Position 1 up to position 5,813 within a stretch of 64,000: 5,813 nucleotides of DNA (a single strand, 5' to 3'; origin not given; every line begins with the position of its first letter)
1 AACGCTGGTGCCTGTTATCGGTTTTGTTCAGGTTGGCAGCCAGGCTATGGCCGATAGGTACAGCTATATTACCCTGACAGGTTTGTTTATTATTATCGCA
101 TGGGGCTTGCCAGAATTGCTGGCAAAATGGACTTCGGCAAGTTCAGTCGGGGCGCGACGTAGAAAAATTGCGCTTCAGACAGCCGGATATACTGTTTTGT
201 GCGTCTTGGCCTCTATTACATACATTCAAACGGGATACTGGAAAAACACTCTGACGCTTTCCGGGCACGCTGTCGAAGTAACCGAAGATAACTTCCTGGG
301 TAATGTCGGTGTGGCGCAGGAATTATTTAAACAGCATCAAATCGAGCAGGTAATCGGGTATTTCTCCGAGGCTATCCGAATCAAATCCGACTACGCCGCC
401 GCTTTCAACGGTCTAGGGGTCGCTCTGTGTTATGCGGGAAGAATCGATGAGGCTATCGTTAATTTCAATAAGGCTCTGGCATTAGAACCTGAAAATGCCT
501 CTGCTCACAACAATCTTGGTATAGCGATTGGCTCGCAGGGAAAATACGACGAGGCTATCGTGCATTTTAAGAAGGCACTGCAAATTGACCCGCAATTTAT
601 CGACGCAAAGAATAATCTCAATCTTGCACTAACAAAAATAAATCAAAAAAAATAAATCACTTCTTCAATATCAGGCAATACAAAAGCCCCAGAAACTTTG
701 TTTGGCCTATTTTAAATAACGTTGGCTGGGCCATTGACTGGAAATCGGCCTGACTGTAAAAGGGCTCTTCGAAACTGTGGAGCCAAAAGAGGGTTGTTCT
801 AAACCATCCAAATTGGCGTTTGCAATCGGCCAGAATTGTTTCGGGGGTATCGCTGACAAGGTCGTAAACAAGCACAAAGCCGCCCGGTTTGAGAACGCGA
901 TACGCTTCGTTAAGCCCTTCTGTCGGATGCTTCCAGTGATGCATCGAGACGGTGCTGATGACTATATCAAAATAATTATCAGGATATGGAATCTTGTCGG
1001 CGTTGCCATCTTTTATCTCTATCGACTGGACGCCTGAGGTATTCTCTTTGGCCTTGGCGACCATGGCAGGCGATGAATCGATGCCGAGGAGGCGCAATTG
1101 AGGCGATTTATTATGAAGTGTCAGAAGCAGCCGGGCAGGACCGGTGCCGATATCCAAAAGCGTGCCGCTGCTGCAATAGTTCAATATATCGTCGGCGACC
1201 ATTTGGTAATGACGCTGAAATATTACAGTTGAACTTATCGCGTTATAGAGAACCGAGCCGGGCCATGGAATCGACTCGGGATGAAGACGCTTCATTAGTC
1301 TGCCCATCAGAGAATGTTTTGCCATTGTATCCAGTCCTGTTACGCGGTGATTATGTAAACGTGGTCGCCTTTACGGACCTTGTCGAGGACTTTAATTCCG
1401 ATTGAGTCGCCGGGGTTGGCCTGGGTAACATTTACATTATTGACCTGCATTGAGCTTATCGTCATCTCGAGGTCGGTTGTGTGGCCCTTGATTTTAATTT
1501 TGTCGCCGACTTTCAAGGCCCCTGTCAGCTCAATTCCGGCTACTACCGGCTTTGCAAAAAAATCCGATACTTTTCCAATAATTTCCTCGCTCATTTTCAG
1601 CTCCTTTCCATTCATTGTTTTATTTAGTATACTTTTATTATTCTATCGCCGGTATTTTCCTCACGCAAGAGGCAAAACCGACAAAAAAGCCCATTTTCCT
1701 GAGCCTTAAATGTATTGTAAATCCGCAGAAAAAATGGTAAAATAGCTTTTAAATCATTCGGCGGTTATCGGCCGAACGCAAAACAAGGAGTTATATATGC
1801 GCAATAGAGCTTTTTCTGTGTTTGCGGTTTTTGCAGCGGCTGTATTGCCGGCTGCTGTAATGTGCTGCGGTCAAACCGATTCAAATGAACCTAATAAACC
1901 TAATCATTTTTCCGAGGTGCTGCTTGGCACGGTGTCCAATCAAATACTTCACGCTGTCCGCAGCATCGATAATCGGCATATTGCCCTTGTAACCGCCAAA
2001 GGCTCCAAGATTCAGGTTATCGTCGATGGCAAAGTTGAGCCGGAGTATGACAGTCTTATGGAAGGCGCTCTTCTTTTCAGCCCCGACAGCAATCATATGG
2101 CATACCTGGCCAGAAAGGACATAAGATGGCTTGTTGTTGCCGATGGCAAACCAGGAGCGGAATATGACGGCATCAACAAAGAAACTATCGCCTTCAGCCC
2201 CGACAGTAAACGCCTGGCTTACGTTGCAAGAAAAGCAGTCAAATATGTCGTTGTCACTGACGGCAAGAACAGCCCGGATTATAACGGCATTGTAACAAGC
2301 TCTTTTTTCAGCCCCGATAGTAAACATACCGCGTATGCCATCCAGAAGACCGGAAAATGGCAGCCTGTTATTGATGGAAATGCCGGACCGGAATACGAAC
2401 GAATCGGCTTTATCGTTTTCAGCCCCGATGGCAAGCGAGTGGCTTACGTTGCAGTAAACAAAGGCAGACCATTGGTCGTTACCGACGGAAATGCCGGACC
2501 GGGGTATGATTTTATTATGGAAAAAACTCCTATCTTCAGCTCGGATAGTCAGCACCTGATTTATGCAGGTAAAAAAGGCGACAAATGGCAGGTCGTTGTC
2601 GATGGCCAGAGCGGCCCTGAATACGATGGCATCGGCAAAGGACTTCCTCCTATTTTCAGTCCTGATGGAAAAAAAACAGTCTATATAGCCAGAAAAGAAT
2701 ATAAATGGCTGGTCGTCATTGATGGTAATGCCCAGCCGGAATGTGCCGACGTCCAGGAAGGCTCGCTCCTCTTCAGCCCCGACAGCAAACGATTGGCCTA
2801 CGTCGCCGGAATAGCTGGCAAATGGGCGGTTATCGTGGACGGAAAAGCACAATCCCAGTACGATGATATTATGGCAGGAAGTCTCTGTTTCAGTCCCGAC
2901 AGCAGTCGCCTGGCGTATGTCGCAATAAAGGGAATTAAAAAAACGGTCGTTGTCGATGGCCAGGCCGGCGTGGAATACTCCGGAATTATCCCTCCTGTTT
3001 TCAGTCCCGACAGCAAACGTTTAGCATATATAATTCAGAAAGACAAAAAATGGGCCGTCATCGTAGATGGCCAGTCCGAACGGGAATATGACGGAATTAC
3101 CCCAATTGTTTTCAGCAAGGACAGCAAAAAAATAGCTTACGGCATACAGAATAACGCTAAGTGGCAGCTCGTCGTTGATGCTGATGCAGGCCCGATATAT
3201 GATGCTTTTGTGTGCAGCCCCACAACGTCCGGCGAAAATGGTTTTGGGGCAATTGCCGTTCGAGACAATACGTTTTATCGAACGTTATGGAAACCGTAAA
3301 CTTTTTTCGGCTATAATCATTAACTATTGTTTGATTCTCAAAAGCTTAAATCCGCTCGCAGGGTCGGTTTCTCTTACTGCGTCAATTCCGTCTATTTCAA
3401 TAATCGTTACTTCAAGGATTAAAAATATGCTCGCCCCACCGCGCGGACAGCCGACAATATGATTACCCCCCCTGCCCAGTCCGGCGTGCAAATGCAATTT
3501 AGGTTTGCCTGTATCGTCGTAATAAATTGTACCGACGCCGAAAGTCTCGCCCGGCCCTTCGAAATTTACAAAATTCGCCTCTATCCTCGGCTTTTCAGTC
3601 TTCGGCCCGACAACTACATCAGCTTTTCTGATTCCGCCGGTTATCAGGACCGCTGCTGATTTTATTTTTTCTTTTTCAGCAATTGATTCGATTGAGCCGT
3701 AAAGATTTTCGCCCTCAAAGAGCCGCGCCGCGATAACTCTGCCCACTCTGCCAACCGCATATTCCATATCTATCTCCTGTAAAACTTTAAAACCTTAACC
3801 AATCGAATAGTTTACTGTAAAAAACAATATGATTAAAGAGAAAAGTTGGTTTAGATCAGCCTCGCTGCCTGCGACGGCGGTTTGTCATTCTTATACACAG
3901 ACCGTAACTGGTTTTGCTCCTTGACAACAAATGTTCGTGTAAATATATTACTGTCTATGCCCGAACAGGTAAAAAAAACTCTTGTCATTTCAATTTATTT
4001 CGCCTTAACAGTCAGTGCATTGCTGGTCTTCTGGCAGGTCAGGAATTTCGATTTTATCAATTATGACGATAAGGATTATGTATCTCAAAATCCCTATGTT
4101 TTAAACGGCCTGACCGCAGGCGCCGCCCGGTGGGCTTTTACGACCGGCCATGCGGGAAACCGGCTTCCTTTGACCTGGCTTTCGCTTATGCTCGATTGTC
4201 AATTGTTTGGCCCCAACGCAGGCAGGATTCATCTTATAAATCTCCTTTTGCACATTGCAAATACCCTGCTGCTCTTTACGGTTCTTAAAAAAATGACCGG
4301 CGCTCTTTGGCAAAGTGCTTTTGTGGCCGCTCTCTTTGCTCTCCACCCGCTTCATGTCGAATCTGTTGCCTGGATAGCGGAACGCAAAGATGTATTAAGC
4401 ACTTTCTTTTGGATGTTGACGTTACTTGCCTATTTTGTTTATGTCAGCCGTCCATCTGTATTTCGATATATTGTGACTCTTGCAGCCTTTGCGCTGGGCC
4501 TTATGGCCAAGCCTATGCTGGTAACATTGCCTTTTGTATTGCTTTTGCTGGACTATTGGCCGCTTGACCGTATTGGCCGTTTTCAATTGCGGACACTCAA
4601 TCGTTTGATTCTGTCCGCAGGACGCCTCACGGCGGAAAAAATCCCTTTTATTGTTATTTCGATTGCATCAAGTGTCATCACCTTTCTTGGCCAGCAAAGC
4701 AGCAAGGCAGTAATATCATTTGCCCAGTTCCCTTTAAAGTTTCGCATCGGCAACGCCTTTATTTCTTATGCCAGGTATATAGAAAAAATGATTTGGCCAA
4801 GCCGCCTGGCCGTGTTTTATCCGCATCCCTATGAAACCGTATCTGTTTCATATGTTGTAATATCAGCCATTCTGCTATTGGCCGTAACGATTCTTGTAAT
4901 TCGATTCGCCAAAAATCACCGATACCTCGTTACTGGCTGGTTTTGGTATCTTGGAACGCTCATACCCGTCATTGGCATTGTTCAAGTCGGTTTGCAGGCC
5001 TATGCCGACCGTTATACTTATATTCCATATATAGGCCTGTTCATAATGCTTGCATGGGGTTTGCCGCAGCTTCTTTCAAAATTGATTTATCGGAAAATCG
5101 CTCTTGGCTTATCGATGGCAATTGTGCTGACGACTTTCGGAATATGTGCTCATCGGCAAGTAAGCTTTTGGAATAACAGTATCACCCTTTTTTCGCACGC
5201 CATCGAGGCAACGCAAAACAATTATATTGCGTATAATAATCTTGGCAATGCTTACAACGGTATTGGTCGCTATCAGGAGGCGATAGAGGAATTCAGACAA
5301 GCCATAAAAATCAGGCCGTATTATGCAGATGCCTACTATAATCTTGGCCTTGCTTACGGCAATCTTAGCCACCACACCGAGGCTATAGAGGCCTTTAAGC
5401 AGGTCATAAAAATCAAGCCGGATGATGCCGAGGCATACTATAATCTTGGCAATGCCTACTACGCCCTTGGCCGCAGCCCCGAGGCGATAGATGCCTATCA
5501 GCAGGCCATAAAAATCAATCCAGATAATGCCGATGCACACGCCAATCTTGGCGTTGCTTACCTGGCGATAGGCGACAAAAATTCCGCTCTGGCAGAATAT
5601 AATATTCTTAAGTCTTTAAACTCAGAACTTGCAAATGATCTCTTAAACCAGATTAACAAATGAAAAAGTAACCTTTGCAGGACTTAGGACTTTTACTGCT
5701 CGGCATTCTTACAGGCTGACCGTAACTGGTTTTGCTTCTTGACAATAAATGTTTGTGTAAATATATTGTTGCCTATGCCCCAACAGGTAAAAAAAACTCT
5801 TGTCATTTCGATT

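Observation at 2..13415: Tandem array of TMTC-like (GT-C fold + TPR) membrane glycosyltransferase paralogs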

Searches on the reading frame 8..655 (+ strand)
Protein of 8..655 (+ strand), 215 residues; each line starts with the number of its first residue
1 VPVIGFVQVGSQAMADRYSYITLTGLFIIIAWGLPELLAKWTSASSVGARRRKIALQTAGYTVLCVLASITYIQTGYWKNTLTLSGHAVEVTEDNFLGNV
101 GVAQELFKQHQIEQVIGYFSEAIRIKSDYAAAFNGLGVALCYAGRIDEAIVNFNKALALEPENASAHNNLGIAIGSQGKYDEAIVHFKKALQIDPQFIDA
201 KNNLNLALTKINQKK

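Call 5: search_protein_families(library=pfam, proteins=[window:8-655:+], max_evalue=0.01)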
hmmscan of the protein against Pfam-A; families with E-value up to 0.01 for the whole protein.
window:8-655:+ (215 aa): 16 families
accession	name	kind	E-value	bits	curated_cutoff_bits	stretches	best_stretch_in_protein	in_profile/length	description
PF13414.12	TPR_11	-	2.4e-24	85.2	26.8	3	139-173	3-37/42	TPR repeat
PF00515.34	TPR_1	-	5.4e-24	83.4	27.8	2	164-197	1-34/34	Tetratricopeptide repeat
PF07719.23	TPR_2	-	4.6e-19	67.3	27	2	164-196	1-33/34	Tetratricopeptide repeat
PF13424.12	TPR_12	-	6e-19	68.5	30.1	3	129-195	2-76/77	Tetratricopeptide repeat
PF13431.12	TPR_17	-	2e-13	49.9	24.4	1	153-184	2-33/34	Tetratricopeptide repeat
PF14559.12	TPR_19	-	2e-12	47.7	25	2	177-204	4-31/68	Tetratricopeptide repeat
PF13432.12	TPR_16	-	2.1e-10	41.3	32.7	1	136-196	3-63/65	Tetratricopeptide repeat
PF13181.12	TPR_8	-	2.2e-09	37.1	25.7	1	164-196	1-33/34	Tetratricopeptide repeat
PF13374.12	TPR_10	-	7.9e-09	35.7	27.5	1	166-193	4-31/42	Tetratricopeptide repeat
PF13428.12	TPR_14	-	5e-08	33.3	23.5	0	135-171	6-42/44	Tetratricopeptide repeat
PF10373.15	EST1_DNA_bind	-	2.4e-06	27.7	22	1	150-214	2-66/282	Est1 DNA/RNA binding domain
PF24575.1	TPR_Slam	-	5.1e-05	24.1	35.2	0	171-212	54-95/104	Surface lipoprotein assembly modifier, N-terminal TPR repeats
PF02064.20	MAS20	-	0.0004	20.9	27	0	171-196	85-110/132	MAS20 protein import receptor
PF23914.1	TPR_CcmH_CycH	-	0.0012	19.2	42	0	156-212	42-98/158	Cytochrome c-type biogenesis protein H TPR domain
PF12895.13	ANAPC3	-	0.0035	18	27.2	0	109-189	2-81/82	Anaphase-promoting complex, cyclosome, subunit 3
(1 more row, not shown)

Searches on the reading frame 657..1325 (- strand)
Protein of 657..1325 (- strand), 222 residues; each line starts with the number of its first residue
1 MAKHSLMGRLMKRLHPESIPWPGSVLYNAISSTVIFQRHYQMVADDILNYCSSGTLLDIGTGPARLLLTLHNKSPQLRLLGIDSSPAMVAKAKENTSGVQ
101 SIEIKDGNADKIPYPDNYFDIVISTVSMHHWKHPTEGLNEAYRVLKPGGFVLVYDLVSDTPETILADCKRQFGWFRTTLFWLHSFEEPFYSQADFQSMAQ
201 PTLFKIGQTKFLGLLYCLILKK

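Call 5: search_protein_families(library=pfam, proteins=[window:657-1325:-], max_evalue=0.01)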
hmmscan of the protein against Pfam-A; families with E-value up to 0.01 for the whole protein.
window:657-1325:- (222 aa): 12 families
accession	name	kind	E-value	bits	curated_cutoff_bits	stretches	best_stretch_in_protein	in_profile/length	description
PF08241.18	Methyltransf_11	-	1.8e-23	83.4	21.2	1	57-152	1-94/95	Methyltransferase domain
PF13649.12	Methyltransf_25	-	9.8e-21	74.7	27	1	57-149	2-97/97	Methyltransferase domain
PF13847.12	Methyltransf_31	-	1.7e-18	67.1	27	1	54-170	5-128/145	Methyltransferase domain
PF08242.18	Methyltransf_12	-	9.6e-16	58.8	30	1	57-150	1-97/98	Methyltransferase domain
PF01209.24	Ubie_methyltran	-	2.3e-12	47.2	20.1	1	36-156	29-154/233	ubiE/COQ5 methyltransferase family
PF13489.12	Methyltransf_23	-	2.9e-12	47.1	27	1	37-161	2-124/164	Methyltransferase domain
PF07021.18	MetW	-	8.5e-06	26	21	1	50-145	10-102/193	Methionine biosynthesis protein MetW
PF20922.3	Anamorsin_N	-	1.4e-05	25.3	27.1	1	111-160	44-94/163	Anamorsin, N-terminal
PF00891.24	Methyltransf_2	-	0.00016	21.5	22.3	1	41-160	48-171/210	O-methyltransferase domain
PF05148.21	Methyltransf_8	-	0.00026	21.3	27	1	76-158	73-161/219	Hypothetical methyltransferase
PF02390.23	Methyltransf_4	-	0.00033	20.6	24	1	55-109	4-60/173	Putative methyltransferase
PF05175.20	MTS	-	0.00082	19.5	23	1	52-151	31-136/170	Methyltransferase small domain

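Call 14: find_encoding_contigs(protein=window:657-1325:-, flank=10000, max_places=3)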
Protein window:657-1325:- (222 aa): 22 contigs read that carry it; 3 places shown.
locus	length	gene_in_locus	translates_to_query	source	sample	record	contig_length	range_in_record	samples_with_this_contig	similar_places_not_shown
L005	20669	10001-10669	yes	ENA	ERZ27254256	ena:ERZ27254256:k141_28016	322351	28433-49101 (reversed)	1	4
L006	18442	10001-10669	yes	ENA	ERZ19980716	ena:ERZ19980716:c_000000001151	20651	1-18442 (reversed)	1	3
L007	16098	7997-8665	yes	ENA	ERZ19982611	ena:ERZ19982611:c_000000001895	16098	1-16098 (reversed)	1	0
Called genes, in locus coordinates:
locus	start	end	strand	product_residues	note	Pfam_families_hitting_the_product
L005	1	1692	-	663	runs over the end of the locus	PF13231:PMT_2, PF13414:TPR_11, PF13424:TPR_12, PF13414:TPR_11, PF00515:TPR_1, PF07719:TPR_2, PF13414:TPR_11, PF13424:TPR_12, +38 more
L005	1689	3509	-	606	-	PF00515:TPR_1, PF13414:TPR_11, PF13424:TPR_12, PF00515:TPR_1, PF07719:TPR_2, PF13414:TPR_11, PF13424:TPR_12, PF00515:TPR_1, +24 more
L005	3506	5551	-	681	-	PF25063:ARM_TT21_C, PF00515:TPR_1, PF13414:TPR_11, PF13424:TPR_12, PF13432:TPR_16, PF00515:TPR_1, PF13414:TPR_11, PF13432:TPR_16, +50 more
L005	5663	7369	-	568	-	PF00515:TPR_1, PF13424:TPR_12, PF13414:TPR_11, PF00515:TPR_1, PF13181:TPR_8, PF13432:TPR_16, PF13371:TPR_9, PF13414:TPR_11, +25 more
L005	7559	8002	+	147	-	PF03479:PCC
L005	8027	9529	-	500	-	-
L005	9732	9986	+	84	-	PF03144:GTP_EFTU_D2 (weak)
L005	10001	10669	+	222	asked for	PF01209:Ubie_methyltran, PF07021:MetW (weak), PF13489:Methyltransf_23, PF13649:Methyltransf_25, PF13847:Methyltransf_31, PF08241:Methyltransf_11, PF08242:Methyltransf_12, PF20922:Anamorsin_N (weak)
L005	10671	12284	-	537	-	PF13231:PMT_2 (weak), PF00515:TPR_1 (weak), PF07719:TPR_2 (weak), PF13424:TPR_12, PF13414:TPR_11, PF13432:TPR_16, PF00515:TPR_1, PF07719:TPR_2 (weak), +6 more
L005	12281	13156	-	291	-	PF02661:Fic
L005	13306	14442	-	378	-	-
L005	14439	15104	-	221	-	PF05315:ICEA (weak)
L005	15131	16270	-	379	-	PF01555:N6_N4_Mtase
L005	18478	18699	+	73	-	-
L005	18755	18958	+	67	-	PF13560:HTH_31 (weak), PF12844:HTH_19, PF13443:HTH_26 (weak), PF01381:HTH_3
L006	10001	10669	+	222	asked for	PF01209:Ubie_methyltran, PF07021:MetW (weak), PF13489:Methyltransf_23, PF13649:Methyltransf_25, PF13847:Methyltransf_31, PF08241:Methyltransf_11, PF08242:Methyltransf_12, PF20922:Anamorsin_N (weak)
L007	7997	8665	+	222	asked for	PF01209:Ubie_methyltran, PF07021:MetW (weak), PF13489:Methyltransf_23, PF13649:Methyltransf_25, PF13847:Methyltransf_31, PF08241:Methyltransf_11, PF08242:Methyltransf_12, PF20922:Anamorsin_N (weak)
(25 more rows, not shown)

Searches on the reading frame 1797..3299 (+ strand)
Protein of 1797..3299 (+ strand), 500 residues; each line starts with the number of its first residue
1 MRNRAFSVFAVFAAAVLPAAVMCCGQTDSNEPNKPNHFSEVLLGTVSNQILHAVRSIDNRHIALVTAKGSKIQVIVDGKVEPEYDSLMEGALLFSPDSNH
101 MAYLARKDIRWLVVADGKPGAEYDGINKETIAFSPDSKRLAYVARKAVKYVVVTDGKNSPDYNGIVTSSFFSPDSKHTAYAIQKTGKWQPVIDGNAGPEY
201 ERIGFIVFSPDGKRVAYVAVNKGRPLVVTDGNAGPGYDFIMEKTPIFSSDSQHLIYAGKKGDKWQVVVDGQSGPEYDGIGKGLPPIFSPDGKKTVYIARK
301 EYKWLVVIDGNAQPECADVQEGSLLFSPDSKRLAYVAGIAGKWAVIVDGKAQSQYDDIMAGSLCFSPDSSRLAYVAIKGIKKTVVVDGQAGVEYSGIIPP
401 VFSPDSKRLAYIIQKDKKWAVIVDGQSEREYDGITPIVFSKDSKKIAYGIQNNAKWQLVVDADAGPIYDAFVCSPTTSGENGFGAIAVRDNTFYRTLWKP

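Call 5: search_protein_families(library=pfam, proteins=[window:1797-3299:+], max_evalue=0.01)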
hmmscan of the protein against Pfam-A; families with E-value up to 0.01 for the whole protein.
window:1797-3299:+ (500 aa): 5 families
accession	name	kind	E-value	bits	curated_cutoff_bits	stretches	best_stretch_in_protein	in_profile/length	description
PF07676.18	PD40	-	4.3e-23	81.1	20.9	0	202-219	10-27/38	WD40-like Beta Propeller Repeat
PF00930.27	DPPIV_N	-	2.6e-06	26.8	22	0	206-222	106-122/354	Dipeptidyl peptidase IV (DPP IV) N-terminal region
PF02897.21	Peptidase_S9_N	-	5.1e-05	22.7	24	0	182-223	101-146/414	Prolyl oligopeptidase, N-terminal beta-propeller domain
PF10647.15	Gmad1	-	0.00097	19.5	20.5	0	325-418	3-86/251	Lipoprotein LpqB beta-propeller domain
PF19294.4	DACZ_N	-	0.0058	16.8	24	0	401-463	20-84/125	Diadenylate cyclase, N-terminal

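Call 66: search_protein_families(library=ncbifam, proteins=[window:1797-3299:+], max_evalue=0.001)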
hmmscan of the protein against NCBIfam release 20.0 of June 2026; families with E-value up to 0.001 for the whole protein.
window:1797-3299:+ (500 aa): 5 families
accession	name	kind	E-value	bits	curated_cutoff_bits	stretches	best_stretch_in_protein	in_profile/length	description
NF045725.1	TmcD_fam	equivalog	1.6e-52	178.8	440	5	260-409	246-395/412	electron transfer complex subunit TmcD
TIGR02800.1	propeller_TolB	equivalog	4.1e-14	52.4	343.15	0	208-296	198-295/418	Tol-Pal system beta propeller repeat protein TolB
NF002183.0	PRK01029.1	equivalog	7.8e-10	38.4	405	0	208-261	334-392/429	Tol-Pal system protein TolB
NF033523.0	lasso_peptidase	equivalog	2e-08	33.5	400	0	206-305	24-116/638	Atxe2 family lasso peptide isopeptidase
NF053518.1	DipepPtdsDpp5Prph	equivalog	5e-07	28.6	900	0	128-221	197-268/655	dipeptidyl-peptidase Dpp5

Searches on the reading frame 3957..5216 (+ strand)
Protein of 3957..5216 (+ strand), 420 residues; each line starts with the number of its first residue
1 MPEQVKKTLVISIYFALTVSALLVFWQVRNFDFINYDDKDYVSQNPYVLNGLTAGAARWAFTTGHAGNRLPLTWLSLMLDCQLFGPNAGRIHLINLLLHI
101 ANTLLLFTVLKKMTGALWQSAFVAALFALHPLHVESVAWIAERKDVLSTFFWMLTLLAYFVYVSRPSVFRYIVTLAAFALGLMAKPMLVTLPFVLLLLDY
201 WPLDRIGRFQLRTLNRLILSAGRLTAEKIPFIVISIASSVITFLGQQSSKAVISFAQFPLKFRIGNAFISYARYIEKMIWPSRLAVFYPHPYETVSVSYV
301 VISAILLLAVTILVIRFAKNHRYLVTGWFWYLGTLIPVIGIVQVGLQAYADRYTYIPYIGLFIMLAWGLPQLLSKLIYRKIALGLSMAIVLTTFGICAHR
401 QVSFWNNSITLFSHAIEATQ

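Call 6: search_protein_families(library=pfam, proteins=[window:3957-5216:+], max_evalue=1)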
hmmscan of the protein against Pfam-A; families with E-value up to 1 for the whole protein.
window:3957-5216:+ (420 aa): 1 family
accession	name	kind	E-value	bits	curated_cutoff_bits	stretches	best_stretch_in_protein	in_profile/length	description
PF13231.12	PMT_2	-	6.3e-07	30.2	26.1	1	81-200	14-128/160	Dolichyl-phosphate-mannose-protein mannosyltransferase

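Call 7: search_protein_families(library=ncbifam, proteins=[window:3957-5216:+], max_evalue=1)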
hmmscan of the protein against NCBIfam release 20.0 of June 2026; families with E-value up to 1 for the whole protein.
window:3957-5216:+ (420 aa): 1 family
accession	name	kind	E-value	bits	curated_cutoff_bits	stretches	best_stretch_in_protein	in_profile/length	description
NF041798.1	Ced_CedA2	equivalog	0.0086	16.2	80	1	298-336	3-40/50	Ced DNA import system-associated protein CedA2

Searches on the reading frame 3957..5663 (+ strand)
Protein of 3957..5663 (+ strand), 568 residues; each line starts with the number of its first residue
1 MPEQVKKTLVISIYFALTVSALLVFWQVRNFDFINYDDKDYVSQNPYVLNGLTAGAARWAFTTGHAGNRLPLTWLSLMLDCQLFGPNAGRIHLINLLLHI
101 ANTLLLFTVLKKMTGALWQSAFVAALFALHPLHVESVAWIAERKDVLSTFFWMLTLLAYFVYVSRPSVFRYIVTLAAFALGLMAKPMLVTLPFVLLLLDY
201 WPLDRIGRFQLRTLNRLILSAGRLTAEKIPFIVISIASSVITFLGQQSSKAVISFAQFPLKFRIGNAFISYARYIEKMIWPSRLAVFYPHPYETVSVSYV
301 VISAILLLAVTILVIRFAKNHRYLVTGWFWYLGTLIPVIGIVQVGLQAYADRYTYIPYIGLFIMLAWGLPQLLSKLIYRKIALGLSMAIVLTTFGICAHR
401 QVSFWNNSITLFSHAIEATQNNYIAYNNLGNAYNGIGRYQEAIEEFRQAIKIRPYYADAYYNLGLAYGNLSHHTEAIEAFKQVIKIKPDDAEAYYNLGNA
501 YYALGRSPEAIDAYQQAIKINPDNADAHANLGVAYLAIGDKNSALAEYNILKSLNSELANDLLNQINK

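Call 5: search_protein_families(library=pfam, proteins=[window:3957-5663:+], max_evalue=0.01)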
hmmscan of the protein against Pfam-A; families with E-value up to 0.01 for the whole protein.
window:3957-5663:+ (568 aa): 27 families (the best 25 are shown)
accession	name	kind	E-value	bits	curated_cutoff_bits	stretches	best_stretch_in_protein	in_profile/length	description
PF13414.12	TPR_11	-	3.2e-38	129.6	26.8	3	498-539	1-42/42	TPR repeat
PF00515.34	TPR_1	-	3e-34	115.9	27.8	3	491-524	1-34/34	Tetratricopeptide repeat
PF13431.12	TPR_17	-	9.5e-30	100.8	24.4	4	513-545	1-33/34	Tetratricopeptide repeat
PF07719.23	TPR_2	-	1.8e-28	96.7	27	3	491-524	1-34/34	Tetratricopeptide repeat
PF13181.12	TPR_8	-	2.1e-28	96.4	25.7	3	457-490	1-34/34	Tetratricopeptide repeat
PF13432.12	TPR_16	-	1.1e-23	83.8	32.7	3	461-525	1-65/65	Tetratricopeptide repeat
PF13424.12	TPR_12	-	4.7e-20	72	30.1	3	425-487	5-75/77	Tetratricopeptide repeat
PF14559.12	TPR_19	-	8.4e-18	64.9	25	3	473-511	7-45/68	Tetratricopeptide repeat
PF13174.12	TPR_6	-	2.5e-17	62.7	26.3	2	492-523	1-32/33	Tetratricopeptide repeat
PF13428.12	TPR_14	-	6.5e-15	54.6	23.5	3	492-532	2-42/44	Tetratricopeptide repeat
PF13374.12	TPR_10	-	1.4e-14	54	27.5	2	425-453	4-32/42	Tetratricopeptide repeat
PF13176.12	TPR_7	-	3e-14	52.3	27.9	1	493-526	1-34/36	Tetratricopeptide repeat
PF13371.12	TPR_9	-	1.3e-10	41.6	35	1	467-529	5-67/73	Tetratricopeptide repeat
PF14561.12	TPR_20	-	1.2e-09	38.8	25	0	472-512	3-43/90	Tetratricopeptide repeat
PF03704.23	BTAD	-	1.3e-09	39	22.1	1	491-559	62-131/146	Bacterial transcriptional activator domain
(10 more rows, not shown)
